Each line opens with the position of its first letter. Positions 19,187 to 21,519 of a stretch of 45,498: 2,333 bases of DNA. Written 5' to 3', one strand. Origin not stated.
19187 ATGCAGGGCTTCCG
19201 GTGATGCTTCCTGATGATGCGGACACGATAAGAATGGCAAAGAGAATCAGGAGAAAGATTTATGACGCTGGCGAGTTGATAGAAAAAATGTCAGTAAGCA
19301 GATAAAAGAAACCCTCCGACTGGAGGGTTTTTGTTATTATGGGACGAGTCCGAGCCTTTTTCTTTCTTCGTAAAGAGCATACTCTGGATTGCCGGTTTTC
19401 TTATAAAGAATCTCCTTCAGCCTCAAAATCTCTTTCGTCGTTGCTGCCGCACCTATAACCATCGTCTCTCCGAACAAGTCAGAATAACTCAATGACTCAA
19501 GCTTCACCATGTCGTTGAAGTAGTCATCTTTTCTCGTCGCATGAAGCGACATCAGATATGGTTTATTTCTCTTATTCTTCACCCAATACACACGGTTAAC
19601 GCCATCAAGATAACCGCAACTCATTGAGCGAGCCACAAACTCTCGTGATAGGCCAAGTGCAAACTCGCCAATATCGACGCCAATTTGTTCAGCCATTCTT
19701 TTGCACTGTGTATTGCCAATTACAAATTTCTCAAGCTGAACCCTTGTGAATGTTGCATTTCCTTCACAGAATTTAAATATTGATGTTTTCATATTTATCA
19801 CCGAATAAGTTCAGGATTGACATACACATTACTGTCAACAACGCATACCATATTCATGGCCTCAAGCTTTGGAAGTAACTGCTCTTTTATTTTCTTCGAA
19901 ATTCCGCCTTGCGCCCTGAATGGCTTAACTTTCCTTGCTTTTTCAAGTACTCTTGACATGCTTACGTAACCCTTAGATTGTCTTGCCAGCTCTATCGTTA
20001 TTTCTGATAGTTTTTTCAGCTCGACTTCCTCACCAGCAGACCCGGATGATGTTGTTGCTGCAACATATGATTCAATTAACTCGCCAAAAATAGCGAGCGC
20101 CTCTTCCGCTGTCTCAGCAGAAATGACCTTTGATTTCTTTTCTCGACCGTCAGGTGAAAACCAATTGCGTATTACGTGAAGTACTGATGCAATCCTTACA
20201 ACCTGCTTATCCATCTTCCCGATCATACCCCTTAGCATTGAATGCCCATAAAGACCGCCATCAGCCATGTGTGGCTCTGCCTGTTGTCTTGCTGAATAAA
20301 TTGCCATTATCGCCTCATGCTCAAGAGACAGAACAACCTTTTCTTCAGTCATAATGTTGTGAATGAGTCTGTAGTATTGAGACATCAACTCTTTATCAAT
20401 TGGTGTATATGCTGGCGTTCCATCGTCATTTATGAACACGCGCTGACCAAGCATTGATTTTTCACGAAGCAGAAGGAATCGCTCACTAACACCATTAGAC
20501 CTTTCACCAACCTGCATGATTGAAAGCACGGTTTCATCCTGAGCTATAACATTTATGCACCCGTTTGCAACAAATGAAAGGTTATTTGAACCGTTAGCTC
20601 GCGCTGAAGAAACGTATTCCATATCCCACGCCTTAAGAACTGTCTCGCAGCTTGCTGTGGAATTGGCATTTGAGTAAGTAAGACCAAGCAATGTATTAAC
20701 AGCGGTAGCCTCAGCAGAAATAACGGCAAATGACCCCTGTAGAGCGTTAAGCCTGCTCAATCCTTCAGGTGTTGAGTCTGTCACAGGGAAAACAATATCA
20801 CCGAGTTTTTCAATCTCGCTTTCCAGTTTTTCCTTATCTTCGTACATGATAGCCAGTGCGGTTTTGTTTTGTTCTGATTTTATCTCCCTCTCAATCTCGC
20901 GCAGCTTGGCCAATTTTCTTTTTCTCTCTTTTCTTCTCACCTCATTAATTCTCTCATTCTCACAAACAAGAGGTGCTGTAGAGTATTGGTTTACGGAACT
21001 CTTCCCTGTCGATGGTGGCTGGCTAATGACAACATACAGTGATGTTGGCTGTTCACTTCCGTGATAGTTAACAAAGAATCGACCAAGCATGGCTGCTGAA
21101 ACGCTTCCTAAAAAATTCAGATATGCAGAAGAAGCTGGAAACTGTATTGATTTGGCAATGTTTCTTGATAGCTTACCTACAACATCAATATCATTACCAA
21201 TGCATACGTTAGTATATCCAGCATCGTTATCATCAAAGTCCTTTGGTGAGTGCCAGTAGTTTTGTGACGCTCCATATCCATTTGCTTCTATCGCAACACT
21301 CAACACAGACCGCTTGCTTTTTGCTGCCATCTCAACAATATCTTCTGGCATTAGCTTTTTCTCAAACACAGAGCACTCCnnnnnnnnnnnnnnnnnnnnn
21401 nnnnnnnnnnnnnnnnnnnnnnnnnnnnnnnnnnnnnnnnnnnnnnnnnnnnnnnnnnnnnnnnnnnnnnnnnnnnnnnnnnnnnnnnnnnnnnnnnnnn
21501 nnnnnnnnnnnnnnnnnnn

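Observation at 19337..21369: Two-gene module: 523-aa DUF3987/SF3-like P-loop protein coupled to a 154-aa unknown protein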

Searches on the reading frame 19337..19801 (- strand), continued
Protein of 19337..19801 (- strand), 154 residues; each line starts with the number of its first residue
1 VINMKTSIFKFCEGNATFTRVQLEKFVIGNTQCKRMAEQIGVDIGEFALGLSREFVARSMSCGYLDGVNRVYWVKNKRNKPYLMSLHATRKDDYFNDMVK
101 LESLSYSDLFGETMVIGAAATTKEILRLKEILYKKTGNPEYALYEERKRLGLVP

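Call 94: fold_search(model_id=the predicted structure, library=viral)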
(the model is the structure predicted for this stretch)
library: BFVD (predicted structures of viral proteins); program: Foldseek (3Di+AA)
matches with E <= 10: 281; with E <= 0.001: 5
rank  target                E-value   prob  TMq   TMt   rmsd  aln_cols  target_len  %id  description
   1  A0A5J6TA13            2.8e-13  1.00  0.64  0.65  14.0       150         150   61  Uncharacterized protein [Salmonella phage vB_SenS_SB28]
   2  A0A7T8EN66            1.9e-08  1.00  0.68  0.67   7.5       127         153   32  Uncharacterized protein [Klebsiella phage LF20]
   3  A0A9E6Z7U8            1.2e-06  1.00  0.53  0.75   5.0       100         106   31  (no name in the UniProt tables at hand)
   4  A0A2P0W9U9            4.4e-06  1.00  0.52  0.73   7.2       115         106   31  Uncharacterized protein [Enterobacter phage Ec_L1]
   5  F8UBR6                3.8e-04  1.00  0.46  0.84   1.5        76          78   33  Gp6 [Escherichia phage phiEB49]
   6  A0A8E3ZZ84            2.9e-03  1.00  0.42  0.15   7.3       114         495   16  Replicative DNA helicase [Salmonella phage LPSTLL]
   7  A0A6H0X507            3.2e-02  0.93  0.19  0.39  10.4        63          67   30  (no name in the UniProt tables at hand)
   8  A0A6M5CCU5            9.8e-02  0.57  0.31  0.10  19.3       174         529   17  DNA primase [Vibrio phage Vc1]
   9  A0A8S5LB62            1.1e-01  0.44  0.22  0.23  11.4       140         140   10  Uncharacterized protein [Siphoviridae sp. ctXOZ1]
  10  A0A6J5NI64            1.4e-01  0.63  0.31  0.28  12.7       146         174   13  Uncharacterized protein [uncultured Caudovirales phage]
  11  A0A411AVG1            2.4e-01  1.00  0.31  0.76   1.6        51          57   37  (no name in the UniProt tables at hand)
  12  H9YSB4                2.7e-01  0.38  0.30  0.20  15.6       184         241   11  (no name in the UniProt tables at hand)
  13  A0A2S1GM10            3.0e-01  0.63  0.31  0.23  14.2       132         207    8  Transcription factor MotA, activation domain [Erwinia phage Cronus]
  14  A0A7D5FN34            3.7e-01  0.63  0.20  0.47   6.3        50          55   20  Uncharacterized protein [Escherichia phage vB_EcoS_FP]
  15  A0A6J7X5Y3            4.9e-01  0.60  0.35  0.20  10.2       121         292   14  Uncharacterized protein [uncultured Caudovirales phage]
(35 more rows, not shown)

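Call 95: search_protein_representatives(alignment_id=A3)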
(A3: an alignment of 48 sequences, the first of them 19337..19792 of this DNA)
Query: 48 sequences, 130 profile positions. Proteins with E-value up to 0.001 (for the whole library): 21; up to 1e-10: 19; up to 1e-30: 6. The best 21 are listed.
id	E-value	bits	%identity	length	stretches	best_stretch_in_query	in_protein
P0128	3.4e-46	172.8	-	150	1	2-129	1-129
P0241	1.7e-44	167.3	-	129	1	1-128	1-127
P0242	7.3e-42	158.8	-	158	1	1-128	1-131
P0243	3.9e-36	140.2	-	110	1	1-111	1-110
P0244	2.1e-33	131.4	-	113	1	1-112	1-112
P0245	4.6e-32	127.1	-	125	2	42-93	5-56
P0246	3.7e-28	114.5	-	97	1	1-69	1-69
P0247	1.6e-27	112.4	-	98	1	34-117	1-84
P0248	3.3e-26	108.1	-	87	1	44-129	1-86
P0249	2.9e-23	98.6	-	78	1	34-110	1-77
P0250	7.5e-20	87.6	-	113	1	1-111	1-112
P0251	1.3e-19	86.9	-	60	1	57-113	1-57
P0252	3.0e-17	79.2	-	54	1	58-111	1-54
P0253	2.1e-16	76.4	-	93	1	57-121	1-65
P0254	4.8e-15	72.0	-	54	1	58-111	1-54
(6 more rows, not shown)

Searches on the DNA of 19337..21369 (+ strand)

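Call 4: search_dna_similar(query=window:19337-21369:+, collection=phages, mode=near, max_rows=25)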
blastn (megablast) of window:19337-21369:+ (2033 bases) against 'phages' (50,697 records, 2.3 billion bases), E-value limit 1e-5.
No match.

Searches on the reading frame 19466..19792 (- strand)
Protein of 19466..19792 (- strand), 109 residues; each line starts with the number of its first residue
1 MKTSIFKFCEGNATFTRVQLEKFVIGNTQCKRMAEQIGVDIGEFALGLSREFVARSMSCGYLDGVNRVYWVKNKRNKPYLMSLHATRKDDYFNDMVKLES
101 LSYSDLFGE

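Call 89: search_protein_families(library=pfam, proteins=[window:19466-19792:-], max_evalue=10)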
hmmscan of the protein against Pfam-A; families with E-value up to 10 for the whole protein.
seq(109 aa): 1 family
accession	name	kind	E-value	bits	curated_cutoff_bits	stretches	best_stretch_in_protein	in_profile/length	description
PF20097.4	DUF6487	-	0.14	13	24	1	56-81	7-32/67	Domain of unknown function (DUF6487)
